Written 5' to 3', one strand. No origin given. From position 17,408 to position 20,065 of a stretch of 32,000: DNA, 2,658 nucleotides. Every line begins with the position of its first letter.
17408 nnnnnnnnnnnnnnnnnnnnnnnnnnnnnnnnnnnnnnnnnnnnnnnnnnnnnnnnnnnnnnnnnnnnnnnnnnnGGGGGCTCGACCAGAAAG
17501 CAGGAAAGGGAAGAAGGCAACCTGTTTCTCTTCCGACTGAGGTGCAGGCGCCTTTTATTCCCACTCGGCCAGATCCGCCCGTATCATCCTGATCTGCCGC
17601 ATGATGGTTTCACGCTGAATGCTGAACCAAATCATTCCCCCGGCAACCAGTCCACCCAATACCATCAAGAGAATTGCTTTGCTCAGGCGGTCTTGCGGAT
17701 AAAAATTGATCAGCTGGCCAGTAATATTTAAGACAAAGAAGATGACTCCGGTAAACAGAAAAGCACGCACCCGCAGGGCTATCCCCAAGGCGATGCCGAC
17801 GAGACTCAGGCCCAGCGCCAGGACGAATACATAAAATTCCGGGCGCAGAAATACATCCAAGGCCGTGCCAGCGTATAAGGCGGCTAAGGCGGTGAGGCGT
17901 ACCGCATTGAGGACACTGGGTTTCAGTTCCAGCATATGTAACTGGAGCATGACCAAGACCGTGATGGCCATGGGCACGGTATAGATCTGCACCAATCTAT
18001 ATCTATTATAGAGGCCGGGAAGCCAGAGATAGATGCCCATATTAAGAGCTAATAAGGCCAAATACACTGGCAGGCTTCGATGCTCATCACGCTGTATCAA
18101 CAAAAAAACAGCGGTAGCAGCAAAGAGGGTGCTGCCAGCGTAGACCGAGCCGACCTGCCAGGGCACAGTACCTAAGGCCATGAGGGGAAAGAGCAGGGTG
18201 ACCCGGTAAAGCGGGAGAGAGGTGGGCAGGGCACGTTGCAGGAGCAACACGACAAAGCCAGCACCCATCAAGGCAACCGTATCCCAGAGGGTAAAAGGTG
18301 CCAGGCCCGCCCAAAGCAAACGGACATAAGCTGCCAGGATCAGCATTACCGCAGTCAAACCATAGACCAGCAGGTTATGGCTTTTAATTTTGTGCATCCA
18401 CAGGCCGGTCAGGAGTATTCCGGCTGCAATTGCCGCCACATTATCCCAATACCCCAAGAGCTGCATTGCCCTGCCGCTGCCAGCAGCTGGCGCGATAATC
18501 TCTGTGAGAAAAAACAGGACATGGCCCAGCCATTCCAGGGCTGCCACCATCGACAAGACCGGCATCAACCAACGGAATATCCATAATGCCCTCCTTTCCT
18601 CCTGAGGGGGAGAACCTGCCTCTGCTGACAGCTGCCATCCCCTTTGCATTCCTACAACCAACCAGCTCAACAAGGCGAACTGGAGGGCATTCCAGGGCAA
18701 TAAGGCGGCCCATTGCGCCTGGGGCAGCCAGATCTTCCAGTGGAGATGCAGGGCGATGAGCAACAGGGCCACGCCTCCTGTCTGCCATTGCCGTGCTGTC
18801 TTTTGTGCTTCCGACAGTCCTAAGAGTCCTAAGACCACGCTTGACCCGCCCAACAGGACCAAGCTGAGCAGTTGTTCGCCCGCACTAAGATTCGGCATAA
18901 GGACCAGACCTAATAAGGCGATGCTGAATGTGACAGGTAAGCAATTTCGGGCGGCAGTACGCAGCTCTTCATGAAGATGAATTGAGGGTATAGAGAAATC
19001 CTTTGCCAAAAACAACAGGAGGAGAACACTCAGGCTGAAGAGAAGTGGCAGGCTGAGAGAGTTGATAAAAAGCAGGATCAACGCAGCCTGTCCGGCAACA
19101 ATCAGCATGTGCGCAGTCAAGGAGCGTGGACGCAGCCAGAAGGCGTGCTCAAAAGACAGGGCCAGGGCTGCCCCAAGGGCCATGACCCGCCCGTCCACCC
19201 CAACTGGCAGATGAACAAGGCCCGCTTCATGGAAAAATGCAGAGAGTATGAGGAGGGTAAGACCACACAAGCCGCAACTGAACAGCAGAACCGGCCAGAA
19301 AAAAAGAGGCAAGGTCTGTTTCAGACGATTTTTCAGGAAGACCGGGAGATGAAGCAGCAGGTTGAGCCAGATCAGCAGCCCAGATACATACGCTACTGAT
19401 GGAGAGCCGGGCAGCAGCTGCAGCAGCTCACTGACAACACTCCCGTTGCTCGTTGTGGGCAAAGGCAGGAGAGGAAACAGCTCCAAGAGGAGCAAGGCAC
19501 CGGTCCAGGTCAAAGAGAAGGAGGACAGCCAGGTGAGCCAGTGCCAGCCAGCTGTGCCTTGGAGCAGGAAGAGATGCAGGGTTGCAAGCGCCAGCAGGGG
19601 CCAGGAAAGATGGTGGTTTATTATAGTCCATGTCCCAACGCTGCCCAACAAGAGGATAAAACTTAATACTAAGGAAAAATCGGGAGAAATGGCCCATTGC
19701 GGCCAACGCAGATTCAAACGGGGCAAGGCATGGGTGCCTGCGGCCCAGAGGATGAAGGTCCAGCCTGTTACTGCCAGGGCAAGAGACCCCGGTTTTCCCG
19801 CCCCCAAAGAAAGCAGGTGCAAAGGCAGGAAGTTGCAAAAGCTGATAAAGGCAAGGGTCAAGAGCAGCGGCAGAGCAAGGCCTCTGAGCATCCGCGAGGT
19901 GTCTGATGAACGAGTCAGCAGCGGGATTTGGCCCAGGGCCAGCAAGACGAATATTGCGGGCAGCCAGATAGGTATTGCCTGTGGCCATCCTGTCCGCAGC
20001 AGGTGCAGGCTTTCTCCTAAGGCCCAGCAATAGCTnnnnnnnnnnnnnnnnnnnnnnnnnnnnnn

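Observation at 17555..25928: pspA followed by a 2486-aa, ~2200-aa-transmembrane giant protein: a candidate novel PspA partner system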

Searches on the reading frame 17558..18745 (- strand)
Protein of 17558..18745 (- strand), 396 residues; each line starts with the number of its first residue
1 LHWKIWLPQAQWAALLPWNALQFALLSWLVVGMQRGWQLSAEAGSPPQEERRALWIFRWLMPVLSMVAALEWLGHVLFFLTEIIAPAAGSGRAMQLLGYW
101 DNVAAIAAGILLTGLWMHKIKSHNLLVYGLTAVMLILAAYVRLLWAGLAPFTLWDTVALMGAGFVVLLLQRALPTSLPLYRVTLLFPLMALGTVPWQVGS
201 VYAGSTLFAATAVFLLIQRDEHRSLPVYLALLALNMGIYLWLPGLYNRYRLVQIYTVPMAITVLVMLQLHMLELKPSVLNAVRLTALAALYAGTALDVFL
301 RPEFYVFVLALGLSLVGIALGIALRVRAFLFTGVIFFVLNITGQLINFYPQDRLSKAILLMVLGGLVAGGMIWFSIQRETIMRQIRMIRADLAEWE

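Call 22: search_protein_families(library=pfam, proteins=[window:17558-18745:-], max_evalue=10)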
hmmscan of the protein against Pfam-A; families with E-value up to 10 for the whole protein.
window:17558-18745:- (396 aa): 1 family
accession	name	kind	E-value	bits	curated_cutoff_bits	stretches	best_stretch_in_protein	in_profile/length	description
PF23440.1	BROMI_C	-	0.011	15.3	25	1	200-251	241-291/432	Broad-minded protein Rab TBC domain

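Call 53: search_protein_representatives(alignment_id=A5)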
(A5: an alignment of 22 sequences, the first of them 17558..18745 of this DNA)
Query: 22 sequences, 396 profile positions. Proteins with E-value up to 0.001 (for the whole library): 1256; up to 1e-10: 698; up to 1e-30: 163. The best 150 are listed.
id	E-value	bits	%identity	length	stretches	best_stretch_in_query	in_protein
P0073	4.1e-185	632.2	-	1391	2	93-396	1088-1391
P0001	5.0e-153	526.6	-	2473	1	2-396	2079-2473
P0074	3.5e-150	517.2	-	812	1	1-396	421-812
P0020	9.9e-150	515.7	-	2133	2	1-396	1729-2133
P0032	3.3e-148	510.7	-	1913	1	14-396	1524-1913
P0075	2.6e-147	507.8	-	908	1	2-396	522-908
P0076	1.7e-146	505.1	-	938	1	2-396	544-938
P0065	2.5e-146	504.5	-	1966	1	1-396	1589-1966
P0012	2.0e-145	501.5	-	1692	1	2-396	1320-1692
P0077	5.8e-144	496.7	-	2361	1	1-396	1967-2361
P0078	1.8e-143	495.1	-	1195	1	2-396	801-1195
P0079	2.3e-143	494.7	-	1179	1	2-396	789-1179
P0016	4.5e-142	490.5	-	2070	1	3-395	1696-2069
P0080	8.5e-141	486.3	-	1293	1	1-396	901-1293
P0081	1.0e-140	486.0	-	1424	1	2-396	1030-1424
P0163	5.1e-76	273.0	-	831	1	18-396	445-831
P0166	1.2e-72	262.0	-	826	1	8-396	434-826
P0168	2.0e-70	254.6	-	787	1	53-396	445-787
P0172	3.4e-68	247.3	-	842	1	55-396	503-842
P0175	3.1e-64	234.2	-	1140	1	84-396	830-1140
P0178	1.1e-61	225.9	-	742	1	62-396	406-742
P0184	3.9e-59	217.4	-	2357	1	107-391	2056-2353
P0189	3.2e-58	214.4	-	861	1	53-396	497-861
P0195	3.3e-56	207.8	-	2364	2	17-388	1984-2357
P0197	2.3e-55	205.0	-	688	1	63-396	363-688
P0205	2.7e-50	188.3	-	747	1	14-396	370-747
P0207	4.4e-50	187.6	-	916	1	102-387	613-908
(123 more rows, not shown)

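Call 54: search_protein_families(library=pfam, proteins=[P0163, P0166, P0168, P0172, P0178, P0189, P0197, P0205, P0207, P0175], max_evalue=0.01)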
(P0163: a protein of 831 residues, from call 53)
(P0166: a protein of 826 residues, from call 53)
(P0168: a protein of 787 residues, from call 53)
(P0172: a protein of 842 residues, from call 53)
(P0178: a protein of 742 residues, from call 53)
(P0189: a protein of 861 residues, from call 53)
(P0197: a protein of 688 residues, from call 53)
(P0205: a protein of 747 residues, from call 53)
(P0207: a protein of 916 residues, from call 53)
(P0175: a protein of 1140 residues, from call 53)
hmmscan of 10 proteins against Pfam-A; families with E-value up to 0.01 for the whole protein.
P0163 (831 aa): 0 families

P0166 (826 aa): 0 families

P0168 (787 aa): 0 families

P0172 (842 aa): 0 families

P0178 (742 aa): 0 families

P0189 (861 aa): 0 families

P0197 (688 aa): 0 families

P0205 (747 aa): 0 families

P0207 (916 aa): 0 families

P0175 (1140 aa): 0 families

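Call 56: find_encoding_contigs(protein=P0166, flank=6000, max_places=3)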
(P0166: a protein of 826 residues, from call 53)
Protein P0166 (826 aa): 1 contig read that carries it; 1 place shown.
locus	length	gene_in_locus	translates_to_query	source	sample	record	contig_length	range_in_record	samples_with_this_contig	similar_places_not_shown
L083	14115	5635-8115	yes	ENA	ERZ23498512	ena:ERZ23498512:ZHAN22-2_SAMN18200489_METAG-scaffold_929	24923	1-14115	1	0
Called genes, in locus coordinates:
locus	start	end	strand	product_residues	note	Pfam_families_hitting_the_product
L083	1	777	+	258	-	?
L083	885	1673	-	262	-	-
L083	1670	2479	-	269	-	-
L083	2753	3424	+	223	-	PF04012:PspA_IM30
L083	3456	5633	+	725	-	-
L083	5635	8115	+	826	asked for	-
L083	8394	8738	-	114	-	-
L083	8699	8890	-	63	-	-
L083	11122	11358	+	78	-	PF21082:MS_channel_3rd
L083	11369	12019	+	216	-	PF04403:PqiA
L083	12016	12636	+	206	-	PF04403:PqiA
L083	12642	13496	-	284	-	-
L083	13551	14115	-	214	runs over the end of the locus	PF00657:Lipase_GDSL, PF13472:Lipase_GDSL_2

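Call 57: find_encoding_contigs(protein=P0189, flank=6000, max_places=3)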
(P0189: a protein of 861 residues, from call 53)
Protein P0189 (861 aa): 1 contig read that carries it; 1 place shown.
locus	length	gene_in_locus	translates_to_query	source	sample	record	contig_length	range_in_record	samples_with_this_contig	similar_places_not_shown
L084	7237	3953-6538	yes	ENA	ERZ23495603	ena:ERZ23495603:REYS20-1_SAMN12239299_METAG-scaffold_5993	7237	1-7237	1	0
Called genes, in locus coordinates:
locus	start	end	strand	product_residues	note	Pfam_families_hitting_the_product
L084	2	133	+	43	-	?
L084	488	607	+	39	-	-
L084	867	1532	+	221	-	PF04012:PspA_IM30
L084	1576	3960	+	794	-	-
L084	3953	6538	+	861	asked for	-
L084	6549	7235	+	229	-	?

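Call 58: find_encoding_contigs(protein=P0184, flank=6000, max_places=3)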
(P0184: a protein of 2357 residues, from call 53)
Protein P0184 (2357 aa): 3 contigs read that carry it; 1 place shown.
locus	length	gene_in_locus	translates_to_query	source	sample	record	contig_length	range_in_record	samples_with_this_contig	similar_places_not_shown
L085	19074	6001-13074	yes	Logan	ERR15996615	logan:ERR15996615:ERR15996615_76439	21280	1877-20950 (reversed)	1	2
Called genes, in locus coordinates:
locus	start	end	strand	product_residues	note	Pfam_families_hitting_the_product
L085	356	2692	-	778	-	PF23198:PDE8A_N (faint), PF01590:GAF (weak), PF13185:GAF_2, PF22922:GAF_NLP (faint), PF00512:HisKA, PF02518:HATPase_c, PF24896:Receiver_CRE1 (faint), PF00072:Response_reg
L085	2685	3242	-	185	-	PF07700:HNOB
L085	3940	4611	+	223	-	PF04012:PspA_IM30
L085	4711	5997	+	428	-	-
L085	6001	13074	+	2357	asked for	-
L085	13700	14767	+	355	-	PF00482:T2SSF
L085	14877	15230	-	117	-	PF01740:STAS, PF13466:STAS_2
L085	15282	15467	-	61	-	-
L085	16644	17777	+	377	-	-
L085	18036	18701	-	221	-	PF00036:EF-hand_1 (faint)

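Call 67: find_homologous_proteins(query=P0166, max_evalue=1e-10)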
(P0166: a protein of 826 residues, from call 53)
Query P0166 (826 aa): 4 proteins with E <= 1e-10 among 8000 candidates.
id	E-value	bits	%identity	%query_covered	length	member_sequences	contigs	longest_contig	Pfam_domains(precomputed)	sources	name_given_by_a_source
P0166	0.0e+0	1771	100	100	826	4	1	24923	-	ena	-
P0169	4.7e-192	659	44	99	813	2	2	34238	-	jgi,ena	-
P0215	5.7e-132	460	36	99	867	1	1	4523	-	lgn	-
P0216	1.1e-45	175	38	34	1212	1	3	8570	-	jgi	jgi:hypothetical protein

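Call 72: find_related_loci(query=A5, collection=metagenome_contigs, flank=10000)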
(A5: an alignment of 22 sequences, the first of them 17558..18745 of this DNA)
Query A5 (396 aa) in metagenome_contigs; peptide patterns used: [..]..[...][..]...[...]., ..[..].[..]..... (x = any residue, [..] = any of these).
338 stretches matched a pattern; 146 encode a relative of the query (tblastn E <= 1e-3); the best 80 are kept; 80 distinct loci.
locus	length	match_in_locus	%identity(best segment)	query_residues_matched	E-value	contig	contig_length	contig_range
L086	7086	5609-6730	48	3-396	5e-114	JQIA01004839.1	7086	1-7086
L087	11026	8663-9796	51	3-396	3e-105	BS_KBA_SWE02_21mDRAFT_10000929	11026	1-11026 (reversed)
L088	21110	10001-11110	51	3-396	5e-112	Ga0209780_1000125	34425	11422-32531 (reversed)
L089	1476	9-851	57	115-396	2e-103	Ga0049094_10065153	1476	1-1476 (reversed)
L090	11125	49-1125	48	38-395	3e-89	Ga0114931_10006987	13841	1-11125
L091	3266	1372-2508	47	2-396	1e-87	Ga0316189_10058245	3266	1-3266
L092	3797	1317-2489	42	3-396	2e-85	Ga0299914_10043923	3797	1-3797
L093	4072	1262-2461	43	3-396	4e-84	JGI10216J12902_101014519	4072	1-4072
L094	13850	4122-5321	44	3-396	3e-82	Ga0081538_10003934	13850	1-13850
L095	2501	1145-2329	42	5-395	3e-84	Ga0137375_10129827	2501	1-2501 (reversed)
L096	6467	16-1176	41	3-396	6e-81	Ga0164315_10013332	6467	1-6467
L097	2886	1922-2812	49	100-395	1e-81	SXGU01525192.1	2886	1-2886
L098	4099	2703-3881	40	3-396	5e-79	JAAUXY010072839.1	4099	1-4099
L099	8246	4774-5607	50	116-396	1e-78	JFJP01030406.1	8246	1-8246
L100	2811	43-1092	45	36-395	5e-80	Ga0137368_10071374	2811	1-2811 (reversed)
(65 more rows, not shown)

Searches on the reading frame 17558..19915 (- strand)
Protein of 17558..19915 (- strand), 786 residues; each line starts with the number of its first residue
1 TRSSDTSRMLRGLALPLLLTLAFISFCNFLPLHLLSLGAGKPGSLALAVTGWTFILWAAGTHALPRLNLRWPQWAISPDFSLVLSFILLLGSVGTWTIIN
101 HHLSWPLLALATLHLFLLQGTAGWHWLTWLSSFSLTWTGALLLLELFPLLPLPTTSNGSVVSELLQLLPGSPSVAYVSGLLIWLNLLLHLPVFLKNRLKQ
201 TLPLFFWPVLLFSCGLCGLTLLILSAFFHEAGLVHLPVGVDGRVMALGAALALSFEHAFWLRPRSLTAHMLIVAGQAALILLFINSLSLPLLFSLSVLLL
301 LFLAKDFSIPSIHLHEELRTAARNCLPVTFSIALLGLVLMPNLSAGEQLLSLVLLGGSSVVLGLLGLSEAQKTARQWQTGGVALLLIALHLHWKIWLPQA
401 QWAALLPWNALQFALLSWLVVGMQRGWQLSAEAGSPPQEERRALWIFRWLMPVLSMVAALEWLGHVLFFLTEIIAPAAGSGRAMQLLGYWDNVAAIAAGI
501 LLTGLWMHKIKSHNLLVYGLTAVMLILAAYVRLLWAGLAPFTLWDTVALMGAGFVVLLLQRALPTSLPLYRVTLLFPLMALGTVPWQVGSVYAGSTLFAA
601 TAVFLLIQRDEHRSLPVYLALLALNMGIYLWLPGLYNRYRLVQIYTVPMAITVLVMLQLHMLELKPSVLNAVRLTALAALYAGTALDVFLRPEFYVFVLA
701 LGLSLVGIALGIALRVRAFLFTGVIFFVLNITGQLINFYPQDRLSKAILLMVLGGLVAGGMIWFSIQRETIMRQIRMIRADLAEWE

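Call 45: predict_structure(alignment_id=A3)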
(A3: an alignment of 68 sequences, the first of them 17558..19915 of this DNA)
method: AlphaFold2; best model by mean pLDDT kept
length: 786 residues; sequences in the alignment: 68
mean_pLDDT: 86.7   pTM: 0.69
mean pLDDT of the five models: 86.7, 86.2, 85.2, 84.8, 83.7
residues with pLDDT >= 90: 409; 70-90: 316; 50-70: 57; < 50: 4
segments of 3 or more residues with pLDDT < 50: none
pLDDT, mean of each block of 10 residues (from residue 1): 74 95 90 60 86 96 95 92 96 92 92 94 91 96 92 67 70 89 95 86 95 95 90 79 91 96 96 96 94 96 77 89 95 95 93 96 81 90 95 92 95 96 92 86 90 95 95 74 79 96 92 87 93 92 90 90 87 91 82 85 85 83 84 78 76 79 80 80 74 78 75 69 74 67 79 82 80 80 73
secondary structure, 60 per line:
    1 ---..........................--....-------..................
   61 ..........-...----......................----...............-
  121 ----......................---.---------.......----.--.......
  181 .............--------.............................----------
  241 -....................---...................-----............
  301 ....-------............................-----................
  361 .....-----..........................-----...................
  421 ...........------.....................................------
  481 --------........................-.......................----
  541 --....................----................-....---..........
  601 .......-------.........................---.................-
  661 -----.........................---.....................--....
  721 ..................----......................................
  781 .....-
elements in order (helices of 4 or more, strands of 3 or more residues): H4-29 H32-35 H43-70 H79-100 H105-119 H125-146 H160-166 H174-193 H202-230 H242-261 H265-283 H289-304 H312-339 H345-365 H371-396 H402-431 H438-474 H489-512 H514-536 H543-562 H567-582 H584-587 H591-607 H615-639 H643-659 H666-690 H694-714 H717-738 H743-785

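Call 49: fold_search(model_id=the predicted structure, library=pdb)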
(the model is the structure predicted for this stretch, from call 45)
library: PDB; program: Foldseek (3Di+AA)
matches with E <= 10: 488; with E <= 0.001: 0
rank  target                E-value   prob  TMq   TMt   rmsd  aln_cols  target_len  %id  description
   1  7dkh_A                2.3e-03  0.90  0.14  0.12  25.6       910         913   11  Crystal structure of the Ctr9/Paf1/Cdc73/Rtf1 quaternary complex (released 2021-11-24)
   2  9rtt_Q                2.4e-03  0.91  0.14  0.13  27.1       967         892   11  Activated Elongation Complex with IWS1 and ELOF1 (released 2025-09-03)
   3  7dkh_I                4.3e-03  0.85  0.13  0.12  25.9       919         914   11  Crystal structure of the Ctr9/Paf1/Cdc73/Rtf1 quaternary complex (released 2021-11-24)
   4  7xn7_q                5.0e-03  0.87  0.14  0.13  27.7       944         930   10  RNA polymerase II elongation complex containing Spt4/5, Elf1, Spt6, Spn1 and Paf1C (released 2022-09-07)
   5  4buj_F                1.2e-02  0.75  0.14  0.12  22.5       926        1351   10  Crystal structure of the S. cerevisiae Ski2-3-8 complex (released 2013-08-28)
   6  7qds_B                1.2e-02  0.54  0.11  0.10  30.9       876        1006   12  Apo human SKI complex in the open state (released 2022-02-02)
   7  7qdr_B                1.7e-02  0.63  0.12  0.09  27.8       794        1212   12  Apo human SKI complex in the closed state (released 2022-02-02)
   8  9g8o_B                1.9e-02  0.54  0.12  0.11  22.7       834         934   11  human 40S ribosome bound by a SKI238-exosome complex (released 2024-10-16)
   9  8qcb_B                2.3e-02  0.75  0.13  0.15  31.7       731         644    9  CryoEM structure of a S. Cerevisiae Ski2387 complex in the open state (released 2023-11-08)
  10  9g8r_B                2.3e-02  0.63  0.13  0.10  26.3       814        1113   12  human SKI7-SKI238 complex in the open state (released 2024-10-16)
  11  8q9t_E                2.3e-02  0.47  0.11  0.09  23.8       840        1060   10  CryoEM structure of a S. Cerevisiae Ski238 complex bound to RNA (released 2023-11-29)
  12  8j8p_C                4.6e-02  0.47  0.12  0.11  24.6       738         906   11  Structure of the four-component Paf1 complex from Saccharomyces eubayanus (released 2023-05-24)
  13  8dtg_A                6.7e-02  0.54  0.12  0.12  18.4       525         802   11  Cryo-EM structure of Arabidopsis SPY alternative conformation 1 (released 2023-03-08)
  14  8gel_A                7.0e-02  0.23  0.08  0.10  28.8       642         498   10  Cryo-EM structure of synthetic tetrameric building block sC4 (released 2024-03-13)
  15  9d01                  9.1e-02  0.35  0.10  0.15  24.8       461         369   13  Crystal Structure of a-iTHR-201 (released 2025-12-10)
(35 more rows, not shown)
